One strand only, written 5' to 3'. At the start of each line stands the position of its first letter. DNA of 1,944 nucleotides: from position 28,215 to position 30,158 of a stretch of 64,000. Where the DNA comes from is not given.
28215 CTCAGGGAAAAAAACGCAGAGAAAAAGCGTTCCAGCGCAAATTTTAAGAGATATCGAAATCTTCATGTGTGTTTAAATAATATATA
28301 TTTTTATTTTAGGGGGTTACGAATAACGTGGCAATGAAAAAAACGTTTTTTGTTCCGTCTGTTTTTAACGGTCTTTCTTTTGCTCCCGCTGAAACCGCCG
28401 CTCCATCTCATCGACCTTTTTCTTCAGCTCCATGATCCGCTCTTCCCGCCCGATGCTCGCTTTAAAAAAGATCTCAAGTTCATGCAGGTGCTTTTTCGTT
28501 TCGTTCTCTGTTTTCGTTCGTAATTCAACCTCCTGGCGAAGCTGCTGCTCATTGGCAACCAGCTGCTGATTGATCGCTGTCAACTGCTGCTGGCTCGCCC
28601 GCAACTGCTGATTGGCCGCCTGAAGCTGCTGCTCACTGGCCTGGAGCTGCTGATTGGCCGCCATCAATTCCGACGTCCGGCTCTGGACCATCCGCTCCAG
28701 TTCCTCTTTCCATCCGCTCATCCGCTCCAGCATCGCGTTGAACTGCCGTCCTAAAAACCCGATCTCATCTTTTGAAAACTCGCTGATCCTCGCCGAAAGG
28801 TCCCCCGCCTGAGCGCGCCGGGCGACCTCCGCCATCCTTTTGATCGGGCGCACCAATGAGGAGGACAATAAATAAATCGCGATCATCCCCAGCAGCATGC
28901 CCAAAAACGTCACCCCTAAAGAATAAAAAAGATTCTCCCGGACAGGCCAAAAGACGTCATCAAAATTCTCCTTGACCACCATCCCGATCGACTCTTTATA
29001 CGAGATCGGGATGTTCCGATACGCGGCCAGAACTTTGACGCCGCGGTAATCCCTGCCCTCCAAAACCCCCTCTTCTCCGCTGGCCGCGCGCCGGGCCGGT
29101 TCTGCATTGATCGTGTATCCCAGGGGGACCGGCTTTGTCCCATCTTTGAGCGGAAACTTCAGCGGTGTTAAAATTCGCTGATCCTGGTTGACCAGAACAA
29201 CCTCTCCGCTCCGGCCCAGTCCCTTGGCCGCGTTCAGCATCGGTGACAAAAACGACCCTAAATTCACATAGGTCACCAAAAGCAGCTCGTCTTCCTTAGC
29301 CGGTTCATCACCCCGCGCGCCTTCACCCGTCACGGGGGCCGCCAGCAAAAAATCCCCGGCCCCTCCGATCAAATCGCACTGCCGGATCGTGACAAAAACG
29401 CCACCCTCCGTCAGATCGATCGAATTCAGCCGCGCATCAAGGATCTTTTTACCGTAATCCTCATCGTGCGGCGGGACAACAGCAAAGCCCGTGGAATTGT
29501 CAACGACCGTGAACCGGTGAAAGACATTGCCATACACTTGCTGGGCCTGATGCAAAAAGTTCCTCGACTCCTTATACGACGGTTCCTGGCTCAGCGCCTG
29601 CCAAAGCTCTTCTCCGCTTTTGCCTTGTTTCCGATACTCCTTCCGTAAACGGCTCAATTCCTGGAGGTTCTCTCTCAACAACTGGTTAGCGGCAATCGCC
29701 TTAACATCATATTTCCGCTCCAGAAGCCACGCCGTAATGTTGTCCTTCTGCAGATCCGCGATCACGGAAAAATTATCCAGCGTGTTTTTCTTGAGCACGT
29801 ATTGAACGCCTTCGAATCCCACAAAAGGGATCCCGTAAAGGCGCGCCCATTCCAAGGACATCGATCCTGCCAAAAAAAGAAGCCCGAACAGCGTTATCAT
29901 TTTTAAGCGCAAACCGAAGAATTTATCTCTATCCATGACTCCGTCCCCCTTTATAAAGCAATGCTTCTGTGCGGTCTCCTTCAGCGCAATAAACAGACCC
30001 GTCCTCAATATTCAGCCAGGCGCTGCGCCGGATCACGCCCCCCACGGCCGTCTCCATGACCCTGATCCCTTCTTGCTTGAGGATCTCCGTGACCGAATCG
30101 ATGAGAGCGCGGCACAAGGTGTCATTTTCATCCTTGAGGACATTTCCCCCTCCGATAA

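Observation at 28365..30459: cheD overlaps a Cache-HAMP protein whose only output is an array of CheD/CheR-consensus glutamine heptads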

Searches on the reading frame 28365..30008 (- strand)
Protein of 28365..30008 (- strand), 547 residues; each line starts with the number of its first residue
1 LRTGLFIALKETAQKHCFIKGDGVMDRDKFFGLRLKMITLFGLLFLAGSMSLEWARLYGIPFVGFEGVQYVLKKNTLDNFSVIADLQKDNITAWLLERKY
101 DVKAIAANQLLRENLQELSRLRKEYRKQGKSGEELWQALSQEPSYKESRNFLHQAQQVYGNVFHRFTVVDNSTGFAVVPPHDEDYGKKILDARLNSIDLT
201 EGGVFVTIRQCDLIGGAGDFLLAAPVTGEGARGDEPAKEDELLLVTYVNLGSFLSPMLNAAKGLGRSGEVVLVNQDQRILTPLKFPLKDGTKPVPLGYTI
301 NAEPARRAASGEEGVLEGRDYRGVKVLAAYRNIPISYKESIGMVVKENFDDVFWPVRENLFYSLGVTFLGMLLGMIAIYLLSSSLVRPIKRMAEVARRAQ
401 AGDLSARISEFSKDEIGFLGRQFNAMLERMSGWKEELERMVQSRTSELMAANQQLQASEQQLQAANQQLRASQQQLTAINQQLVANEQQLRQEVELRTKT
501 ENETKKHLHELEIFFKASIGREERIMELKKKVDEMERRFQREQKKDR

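Call 3: search_protein_families(library=pfam, proteins=[window:28365-30008:-], max_evalue=0.01)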
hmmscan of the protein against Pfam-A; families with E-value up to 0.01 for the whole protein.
window:28365-30008:- (547 aa): 4 families
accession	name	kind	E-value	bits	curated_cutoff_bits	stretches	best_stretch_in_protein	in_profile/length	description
PF00672.30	HAMP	-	3.6e-15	56.5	25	1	380-430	1-51/53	HAMP domain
PF02743.24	dCache_1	-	0.0011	19.1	45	1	77-335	8-232/240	Cache domain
PF10498.14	IFT57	-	0.0078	15.7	40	1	414-510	243-341/360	Intra-flagellar transport protein 57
PF15619.11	Lebercilin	-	0.0096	15.9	34.3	1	425-544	46-159/193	Ciliary protein causing Leber congenital amaurosis disease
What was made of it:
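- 29004..29780 (-): Periplasmic dCache-like ligand-binding domain. dCache_1 is weak by sequence (19 bits; call 3).
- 28719..28871 (-): HAMP domain. PF00672, 56.5 bits, E = 3.6e-15 (call 3).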

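Call 4: search_protein_families(library=ncbifam, proteins=[window:28365-30008:-], max_evalue=0.01)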
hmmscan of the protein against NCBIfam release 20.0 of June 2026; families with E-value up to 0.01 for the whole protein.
window:28365-30008:- (547 aa): 20 families
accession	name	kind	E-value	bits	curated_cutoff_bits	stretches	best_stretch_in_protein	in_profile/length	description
NF038263.1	prot_phos_SiaA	equivalog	1.8e-16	59.8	700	1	366-465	316-414/658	biofilm regulation protein phosphatase SiaA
NF053592.1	HK_near_YfiR_like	equivalog_domain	3.2e-11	43.2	194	1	329-430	120-221/223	sensor histidine kinase, YfiR-like protein-associated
NF058645.1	MCPCtpMPsAe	equivalog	4.1e-11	42.3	900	1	354-505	198-347/558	methyl-accepting chemotaxis protein CtpM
NF008184.0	PRK10935.1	equivalog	6.1e-11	41.6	553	1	371-501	162-292/565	nitrate/nitrite two-component system sensor histidine kinase NarQ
NF033092.0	HK_WalK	equivalog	2.4e-10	39.7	725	1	336-450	151-273/594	cell wall metabolism sensor histidine kinase WalK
NF007837.0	PRK10549.1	equivalog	2.4e-10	39.7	603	1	367-429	170-232/466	envelope stress sensor histidine kinase BaeS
NF007896.0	PRK10600.1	equivalog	5.5e-10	38.5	578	1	368-507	161-297/598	nitrate/nitrite two-component system sensor histidine kinase NarX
NF008318.0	PRK11107.1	equivalog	3.6e-09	35.3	890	1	348-468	165-285/920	two-component sensor histidine kinase BarA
NF011874.0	PRK15347.1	equivalog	4.2e-09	35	852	1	360-455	295-391/921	two component system sensor kinase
NF012163.2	BaeS_SmeS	equivalog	4.3e-09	35.8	500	1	363-482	166-283/457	sensor histidine kinase efflux regulator BaeS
NF040691.1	MtrAB_MtrB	equivalog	7.1e-09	35.2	450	1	364-440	192-267/507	MtrAB system histidine kinase MtrB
NF041210.1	his_kin_PieS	equivalog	1e-08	34.7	850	1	289-445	95-251/474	two component system sensor histidine kinase PieS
TIGR03785.1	marine_sort_HK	equivalog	2e-07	29.7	612.2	1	325-468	370-516/703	proteobacterial dedicated sortase system histidine kinase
NF045900.1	HisKinCpxALeg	equivalog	1.7e-06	27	800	1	372-458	164-252/451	two-component system sensor histidine kinase CpxA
NF011615.0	PRK15041.1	equivalog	2.2e-06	26.6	947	1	371-490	203-326/554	methyl-accepting chemotaxis protein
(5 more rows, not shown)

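Call 5: find_homologous_proteins(query=window:28365-29936:-, max_evalue=0.001)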
Query window:28365-29936:- (523 aa): 259 proteins with E <= 0.001 among 8000 candidates; the best 120 are listed.
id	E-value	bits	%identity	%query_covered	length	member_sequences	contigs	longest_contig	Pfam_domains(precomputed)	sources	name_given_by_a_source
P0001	4.5e-285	964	84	100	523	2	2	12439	PF00672.31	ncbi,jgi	-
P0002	9.0e-248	841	100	72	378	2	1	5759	PF02743.25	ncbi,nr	ncbi:MAG TPA: cache domain-containing protein, partial [Candidatus Omnitrophota bacterium]|nr:cache 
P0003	1.6e-177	610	58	97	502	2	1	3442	PF00672.31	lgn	-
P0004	5.9e-119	416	43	99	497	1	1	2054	PF00672.31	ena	-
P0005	1.0e-114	402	41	99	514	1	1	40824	PF00672.31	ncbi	ncbi:MAG: HAMP domain-containing protein [Candidatus Omnitrophota bacterium]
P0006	7.3e-102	360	41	100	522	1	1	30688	PF00672.31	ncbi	-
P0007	5.8e-65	238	34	95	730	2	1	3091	PF00672.31,PF02743.25,PF07730.20,PF02518.32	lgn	-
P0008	3.2e-57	213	33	81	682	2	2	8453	PF00672.31,PF02518.32,PF00512.32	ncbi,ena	-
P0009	5.9e-46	176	30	97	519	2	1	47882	PF00672.31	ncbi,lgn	ncbi:MAG: HAMP domain-containing protein [Candidatus Scalinduaceae bacterium]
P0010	3.7e-34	137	39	48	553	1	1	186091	PF00672.31,PF02743.25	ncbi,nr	ncbi:MAG: HAMP domain-containing protein [Candidatus Omnitrophica bacterium]|nr:HAMP domain-containi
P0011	2.5e-30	124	44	34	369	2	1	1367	PF00672.31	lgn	-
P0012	4.3e-29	120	44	35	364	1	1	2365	PF00672.31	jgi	-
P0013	2.6e-28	117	29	63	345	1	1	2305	-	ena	-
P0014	7.4e-27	113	42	29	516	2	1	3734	PF00672.31,PF02743.25,PF21623.4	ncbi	ncbi:MAG: HAMP domain-containing protein, partial [Thermodesulfobacteriota bacterium]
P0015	8.7e-27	112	25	61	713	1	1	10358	PF13426.14,PF08448.17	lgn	-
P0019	3.1e-24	104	42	38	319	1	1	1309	PF00672.31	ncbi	-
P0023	1.8e-22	98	28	63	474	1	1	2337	PF00672.31,PF02743.25,PF28159.1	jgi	-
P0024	1.9e-22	98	33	44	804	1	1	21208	PF00672.31,PF02743.25,PF02518.32,PF19220.7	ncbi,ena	-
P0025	3.5e-22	97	61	13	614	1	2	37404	PF08447.19,PF13426.14,PF13581.13,PF08448.17,PF02518.32,PF00989.32,PF07536.21,PF07568.19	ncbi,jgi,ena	-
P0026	6.4e-22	96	41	32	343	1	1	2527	PF00672.31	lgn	-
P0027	6.7e-22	96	54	14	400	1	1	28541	-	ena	-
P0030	1.7e-20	92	28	59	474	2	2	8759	PF00672.31,PF02743.25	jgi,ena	-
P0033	1.2e-19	89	57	13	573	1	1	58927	PF02518.32,PF07536.21,PF07568.19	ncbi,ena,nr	ncbi:MAG: hypothetical protein FVQ85_16855 [Planctomycetes bacterium]|nr:hypothetical protein [Planc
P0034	1.4e-19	89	44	26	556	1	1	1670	PF00672.31,PF13185.13,PF02518.32,PF00512.32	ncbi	ncbi:unnamed protein product, partial [marine sediment metagenome]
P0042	1.8e-18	85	34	26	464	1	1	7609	PF00672.31,PF13426.14,PF08448.17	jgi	-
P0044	2.0e-18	85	53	14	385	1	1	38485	PF11992.14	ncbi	-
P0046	6.1e-18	83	36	26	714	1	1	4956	PF00672.31,PF02518.32,PF00512.32,PF27881.1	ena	-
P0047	6.7e-18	83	36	35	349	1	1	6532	PF00672.31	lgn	-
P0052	9.2e-17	79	30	51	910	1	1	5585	PF00672.31,PF08447.19,PF13426.14,PF13188.14,PF02743.25,PF08448.17,PF02518.32,PF00512.32,PF00989.32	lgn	-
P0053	9.6e-17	79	34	41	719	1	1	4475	PF00672.31,PF02743.25,PF02518.32,PF00512.32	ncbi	-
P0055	2.0e-16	78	38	30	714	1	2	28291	PF00672.31,PF02518.32,PF00512.32,PF00072.31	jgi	-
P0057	2.2e-16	78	32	46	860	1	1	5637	PF00672.31,PF02743.25,PF02518.32,PF00512.32,PF28159.1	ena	-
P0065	1.8e-15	75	39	26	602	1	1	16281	PF00672.31,PF12729.14,PF02518.32,PF28019.1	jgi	jgi:signal transduction histidine kinase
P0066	1.8e-15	75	36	41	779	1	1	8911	PF00672.31,PF08447.19,PF13426.14,PF13188.14,PF02743.25,PF08448.17,PF02518.32,PF00512.32,PF00989.32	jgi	jgi:two-component system sensor histidine kinase VicK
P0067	2.0e-15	75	38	31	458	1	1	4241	PF00672.31,PF02743.25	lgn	-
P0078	2.8e-14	71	37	34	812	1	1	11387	PF00672.31,PF10498.15,PF02518.32,PF00512.32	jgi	-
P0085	1.0e-13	69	38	30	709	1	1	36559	PF00672.31,PF12729.14,PF02518.32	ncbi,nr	ncbi:MAG: MCP four helix bundle domain-containing protein [Phycisphaerae bacterium]|nr:MCP four heli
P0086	1.2e-13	69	39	33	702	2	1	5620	PF00672.31,PF02743.25,PF02518.32,PF00512.32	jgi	-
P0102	8.0e-13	66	39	26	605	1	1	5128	PF00672.31,PF12729.14,PF02518.32,PF28019.1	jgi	jgi:signal transduction histidine kinase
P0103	8.7e-13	66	39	26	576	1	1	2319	PF00672.31,PF12729.14,PF02518.32,PF00512.32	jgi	jgi:signal transduction histidine kinase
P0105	1.3e-12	66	39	25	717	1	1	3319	PF00672.31,PF02518.32,PF00512.32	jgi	-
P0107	1.5e-12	65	36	29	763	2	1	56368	PF00672.31,PF12729.14,PF02518.32,PF00512.32,PF00072.31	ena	-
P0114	3.9e-12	64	38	26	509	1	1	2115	PF00672.31,PF13426.14,PF13188.14,PF05227.20,PF00989.32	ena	-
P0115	4.7e-12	64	42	24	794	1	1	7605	PF00672.31,PF08447.19,PF13426.14,PF13188.14,PF02518.32,PF00512.32,PF00989.32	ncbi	ncbi:Adaptive-response sensory-kinase SasA [subsurface metagenome]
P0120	1.7e-11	62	39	26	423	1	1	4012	PF00672.31,PF00512.32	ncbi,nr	ncbi:MAG: HAMP domain-containing protein, partial [Verrucomicrobia bacterium]|nr:HAMP domain-contain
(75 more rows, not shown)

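Call 9: find_encoding_contigs(protein=P0005, flank=6000, max_places=3)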
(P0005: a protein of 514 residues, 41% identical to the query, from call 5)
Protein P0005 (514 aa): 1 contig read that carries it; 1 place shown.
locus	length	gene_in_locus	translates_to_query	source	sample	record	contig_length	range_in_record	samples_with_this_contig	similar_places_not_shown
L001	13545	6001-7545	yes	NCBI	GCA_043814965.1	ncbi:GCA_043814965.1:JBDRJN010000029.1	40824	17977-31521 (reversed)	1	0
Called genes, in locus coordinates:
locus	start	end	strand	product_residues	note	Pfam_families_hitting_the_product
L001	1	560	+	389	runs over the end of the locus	PF00155:Aminotran_1_2, PF00266:Aminotran_5 (weak), PF01053:Cys_Met_Meta_PP (weak)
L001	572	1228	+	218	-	PF01656:CbiA, PF13500:AAA_26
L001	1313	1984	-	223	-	PF01797:Y1_Tnp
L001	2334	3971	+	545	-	PF00989:PAS, PF08448:PAS_4, PF13426:PAS_9, PF00989:PAS, PF13188:PAS_8 (weak), PF08448:PAS_4, PF13426:PAS_9, PF08448:PAS_4, +1 more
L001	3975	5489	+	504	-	PF05228:CHASE4, PF00989:PAS, PF08448:PAS_4, PF13426:PAS_9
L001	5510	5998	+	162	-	PF03975:CheD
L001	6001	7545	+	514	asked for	PF00672:HAMP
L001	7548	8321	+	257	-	-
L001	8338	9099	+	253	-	PF00497:SBP_bac_3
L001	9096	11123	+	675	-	PF00672:HAMP (weak), PF08448:PAS_4, PF00512:HisKA, PF02518:HATPase_c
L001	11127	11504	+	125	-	PF00072:Response_reg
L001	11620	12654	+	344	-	-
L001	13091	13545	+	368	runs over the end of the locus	PF17788:HypF_C, PF22521:HypF_C_2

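Call 10: find_encoding_contigs(protein=P0006, flank=6000, max_places=3)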
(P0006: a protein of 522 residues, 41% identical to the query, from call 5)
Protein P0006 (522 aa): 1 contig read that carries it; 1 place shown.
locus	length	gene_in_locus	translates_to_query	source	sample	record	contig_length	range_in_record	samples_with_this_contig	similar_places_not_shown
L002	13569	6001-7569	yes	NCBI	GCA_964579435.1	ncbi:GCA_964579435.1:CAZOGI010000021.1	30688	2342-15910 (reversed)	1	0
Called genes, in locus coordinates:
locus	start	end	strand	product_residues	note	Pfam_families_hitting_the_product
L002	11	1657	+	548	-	PF02554:CstA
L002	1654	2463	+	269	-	PF02535:Zip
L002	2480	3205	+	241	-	PF13852:DUF4197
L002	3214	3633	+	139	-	PF00892:EamA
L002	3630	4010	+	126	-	PF00892:EamA (weak)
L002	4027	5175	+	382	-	PF04339:FemAB_like, PF13480:Acetyltransf_6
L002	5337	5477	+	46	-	-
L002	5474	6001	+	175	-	PF03975:CheD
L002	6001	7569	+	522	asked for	PF00672:HAMP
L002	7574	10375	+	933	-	PF02743:dCache_1, PF00672:HAMP, PF00989:PAS, PF08448:PAS_4, PF13188:PAS_8 (weak), PF13426:PAS_9, PF00512:HisKA, PF02518:HATPase_c, +2 more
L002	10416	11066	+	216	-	-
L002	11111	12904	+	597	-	PF10101:DUF2339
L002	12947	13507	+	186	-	PF02659:Mntp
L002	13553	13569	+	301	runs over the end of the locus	PF00768:Peptidase_S11 (weak), PF13354:Beta-lactamase2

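Call 11: find_encoding_contigs(protein=P0001, flank=6000, max_places=3)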
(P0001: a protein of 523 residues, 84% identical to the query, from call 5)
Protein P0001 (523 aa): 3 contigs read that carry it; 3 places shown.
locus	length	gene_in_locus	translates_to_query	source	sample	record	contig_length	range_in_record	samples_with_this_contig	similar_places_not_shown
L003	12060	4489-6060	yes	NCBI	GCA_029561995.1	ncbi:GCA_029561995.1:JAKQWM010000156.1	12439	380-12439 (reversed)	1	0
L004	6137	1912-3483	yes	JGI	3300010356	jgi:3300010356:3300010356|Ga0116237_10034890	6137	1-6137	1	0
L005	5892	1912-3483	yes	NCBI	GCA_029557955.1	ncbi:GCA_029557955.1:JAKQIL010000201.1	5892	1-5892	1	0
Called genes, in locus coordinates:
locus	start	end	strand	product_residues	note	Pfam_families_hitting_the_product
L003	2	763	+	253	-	?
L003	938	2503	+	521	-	PF00989:PAS (weak), PF13188:PAS_8 (faint), PF08448:PAS_4 (weak), PF13426:PAS_9, PF24820:Diguanyl_cycl_sensor (faint), PF00989:PAS, PF13426:PAS_9, PF02518:HATPase_c, +1 more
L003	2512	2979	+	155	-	PF00383:dCMP_cyt_deam_1, PF14437:MafB19-deam, PF14439:Bd3614-deam (weak)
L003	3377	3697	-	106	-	-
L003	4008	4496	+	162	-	PF03975:CheD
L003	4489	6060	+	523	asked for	PF00672:HAMP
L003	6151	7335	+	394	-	-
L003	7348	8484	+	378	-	-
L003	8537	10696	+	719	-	PF09371:Tex_N, PF22706:Tex_central_region, PF16921:Tex_YqgF, PF14635:HHH_7, PF12836:HHH_3, PF17674:HHH_9, PF00575:S1, PF23459:S1_RRP5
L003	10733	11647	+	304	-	PF01370:Epimerase, PF08338:DUF1731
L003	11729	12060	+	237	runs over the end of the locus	?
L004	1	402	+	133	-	?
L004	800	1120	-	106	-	-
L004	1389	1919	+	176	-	PF03975:CheD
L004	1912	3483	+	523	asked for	PF00672:HAMP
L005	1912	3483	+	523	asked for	PF00672:HAMP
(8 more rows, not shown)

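Call 12: find_encoding_contigs(protein=P0009, flank=6000, max_places=2)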
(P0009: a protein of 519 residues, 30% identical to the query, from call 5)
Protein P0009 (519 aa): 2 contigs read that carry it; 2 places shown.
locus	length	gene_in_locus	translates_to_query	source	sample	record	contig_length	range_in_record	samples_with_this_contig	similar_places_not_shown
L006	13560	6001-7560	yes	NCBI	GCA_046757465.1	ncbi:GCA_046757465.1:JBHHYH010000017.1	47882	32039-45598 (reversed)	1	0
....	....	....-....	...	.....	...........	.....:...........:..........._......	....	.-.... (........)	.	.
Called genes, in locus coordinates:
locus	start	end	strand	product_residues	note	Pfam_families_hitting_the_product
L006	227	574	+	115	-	PF05635:23S_rRNA_IVP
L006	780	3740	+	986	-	PF00989:PAS, PF08447:PAS_3, PF08448:PAS_4, PF13426:PAS_9, PF08448:PAS_4, PF08447:PAS_3, PF08448:PAS_4, PF02518:HATPase_c, +4 more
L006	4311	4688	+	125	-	PF00072:Response_reg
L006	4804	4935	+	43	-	-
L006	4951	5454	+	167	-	PF03975:CheD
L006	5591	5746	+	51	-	-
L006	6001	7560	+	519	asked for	PF00672:HAMP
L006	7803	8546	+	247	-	-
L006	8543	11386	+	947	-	PF00989:PAS, PF13426:PAS_9, PF00989:PAS, PF08448:PAS_4, PF13426:PAS_9, PF08447:PAS_3, PF00989:PAS, PF08448:PAS_4, +13 more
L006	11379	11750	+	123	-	PF00072:Response_reg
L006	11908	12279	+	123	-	PF00072:Response_reg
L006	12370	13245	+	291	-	PF00072:Response_reg, PF23198:PDE8A_N (faint), PF00072:Response_reg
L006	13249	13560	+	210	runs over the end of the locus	-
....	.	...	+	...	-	?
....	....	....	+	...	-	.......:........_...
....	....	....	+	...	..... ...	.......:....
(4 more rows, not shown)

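Call 13: find_encoding_contigs(protein=P0010, flank=6000, max_places=2)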
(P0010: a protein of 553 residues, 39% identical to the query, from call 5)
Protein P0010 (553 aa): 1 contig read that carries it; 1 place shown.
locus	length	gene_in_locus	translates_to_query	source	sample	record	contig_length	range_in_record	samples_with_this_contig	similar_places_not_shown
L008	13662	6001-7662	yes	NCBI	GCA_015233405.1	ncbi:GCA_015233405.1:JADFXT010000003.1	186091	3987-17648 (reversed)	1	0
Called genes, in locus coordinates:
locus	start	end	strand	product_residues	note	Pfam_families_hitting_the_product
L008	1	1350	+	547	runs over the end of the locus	PF00072:Response_reg, PF00512:HisKA, PF02518:HATPase_c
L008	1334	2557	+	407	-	PF00072:Response_reg, PF00512:HisKA, PF02518:HATPase_c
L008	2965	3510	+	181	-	PF00072:Response_reg, PF03709:OKR_DC_1_N (weak)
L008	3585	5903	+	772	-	PF13188:PAS_8 (faint), PF00989:PAS, PF08448:PAS_4, PF13426:PAS_9 (weak)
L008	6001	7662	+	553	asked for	PF02743:dCache_1 (weak), PF00672:HAMP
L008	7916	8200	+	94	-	PF01541:GIY-YIG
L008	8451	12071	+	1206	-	PF03975:CheD, PF08447:PAS_3, PF08448:PAS_4, PF13426:PAS_9, PF00989:PAS, PF08447:PAS_3, PF08448:PAS_4, PF13426:PAS_9, +8 more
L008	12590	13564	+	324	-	PF13379:NMT1_2, PF09084:NMT1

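Call 14: find_encoding_contigs(protein=P0044, flank=6000, max_places=2)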
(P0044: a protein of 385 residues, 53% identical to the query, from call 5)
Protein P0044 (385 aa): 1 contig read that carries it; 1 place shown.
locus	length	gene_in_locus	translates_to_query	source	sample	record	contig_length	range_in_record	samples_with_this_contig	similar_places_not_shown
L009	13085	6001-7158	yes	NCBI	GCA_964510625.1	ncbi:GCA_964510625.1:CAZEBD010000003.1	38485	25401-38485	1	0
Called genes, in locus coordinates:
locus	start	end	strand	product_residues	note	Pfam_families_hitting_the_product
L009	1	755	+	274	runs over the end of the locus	PF19413:YaiO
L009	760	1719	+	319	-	PF13646:HEAT_2 (weak), PF02985:HEAT (faint), PF03130:HEAT_PBS (faint), PF13513:HEAT_EZ (faint), PF13646:HEAT_2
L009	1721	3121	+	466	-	PF13506:Glyco_transf_21 (faint), PF13641:Glyco_tranf_2_3, PF00535:Glycos_transf_2, PF10111:Glyco_tranf_2_2 (faint), PF03142:Chitin_synth_2 (faint), PF13632:Glyco_trans_2_3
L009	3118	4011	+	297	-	PF04240:Caroten_synth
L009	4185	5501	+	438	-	PF00989:PAS, PF08448:PAS_4, PF13426:PAS_9, PF08447:PAS_3, PF08448:PAS_4, PF13426:PAS_9, PF08448:PAS_4, PF13426:PAS_9, +5 more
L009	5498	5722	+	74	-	-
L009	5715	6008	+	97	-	PF03975:CheD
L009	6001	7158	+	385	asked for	PF11992:TgpA_N (faint)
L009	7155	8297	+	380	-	PF12704:MacB_PCD, PF02687:FtsX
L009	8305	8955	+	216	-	PF00005:ABC_tran, PF13304:AAA_21 (faint)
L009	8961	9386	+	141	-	-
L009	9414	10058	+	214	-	-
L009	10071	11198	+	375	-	PF01740:STAS (weak), PF13466:STAS_2 (weak), PF02405:MlaE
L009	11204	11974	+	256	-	PF00005:ABC_tran, PF13304:AAA_21 (faint)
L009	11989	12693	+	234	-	PF02470:MlaD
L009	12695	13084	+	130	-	?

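Call 15: find_encoding_contigs(protein=P0027, flank=6000, max_places=2)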
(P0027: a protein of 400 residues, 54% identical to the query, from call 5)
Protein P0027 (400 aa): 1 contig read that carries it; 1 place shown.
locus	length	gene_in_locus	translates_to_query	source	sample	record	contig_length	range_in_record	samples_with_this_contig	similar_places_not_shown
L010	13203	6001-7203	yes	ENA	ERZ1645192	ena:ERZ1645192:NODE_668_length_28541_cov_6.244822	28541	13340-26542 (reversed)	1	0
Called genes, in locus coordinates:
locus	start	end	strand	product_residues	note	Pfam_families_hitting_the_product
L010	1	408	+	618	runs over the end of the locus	PF05226:CHASE2, PF07228:SpoIIE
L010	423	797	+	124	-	PF01740:STAS, PF13466:STAS_2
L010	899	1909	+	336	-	PF13188:PAS_8 (weak), PF08448:PAS_4 (faint), PF13426:PAS_9 (weak), PF08447:PAS_3 (weak)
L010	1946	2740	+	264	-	PF01435:Peptidase_M48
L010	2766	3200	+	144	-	PF01475:FUR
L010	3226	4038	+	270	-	PF02535:Zip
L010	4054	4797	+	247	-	PF27246:MJ1433_N, PF27232:MJ1433_C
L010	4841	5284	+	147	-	PF00210:Ferritin, PF13668:Ferritin_2 (weak), PF02915:Rubrerythrin (weak)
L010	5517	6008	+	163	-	PF03975:CheD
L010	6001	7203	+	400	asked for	-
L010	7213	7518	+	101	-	PF01541:GIY-YIG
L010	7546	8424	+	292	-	PF04240:Caroten_synth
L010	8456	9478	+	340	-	PF01073:3Beta_HSD, PF01370:Epimerase, PF02719:Polysacc_synt_2, PF04321:RmlD_sub_bind, PF05368:NmrA (weak), PF16363:GDP_Man_Dehyd, PF13460:NAD_binding_10, PF07993:NAD_binding_4, +1 more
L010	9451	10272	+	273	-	PF19413:YaiO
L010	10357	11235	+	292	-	PF13513:HEAT_EZ (faint), PF02985:HEAT (faint), PF13646:HEAT_2, PF03130:HEAT_PBS (faint), PF13646:HEAT_2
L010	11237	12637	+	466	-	PF13506:Glyco_transf_21 (faint), PF13641:Glyco_tranf_2_3 (weak), PF00535:Glycos_transf_2, PF10111:Glyco_tranf_2_2 (faint), PF13641:Glyco_tranf_2_3, PF03142:Chitin_synth_2 (faint), PF13632:Glyco_trans_2_3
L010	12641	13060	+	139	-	PF01894:YjbQ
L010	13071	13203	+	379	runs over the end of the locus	-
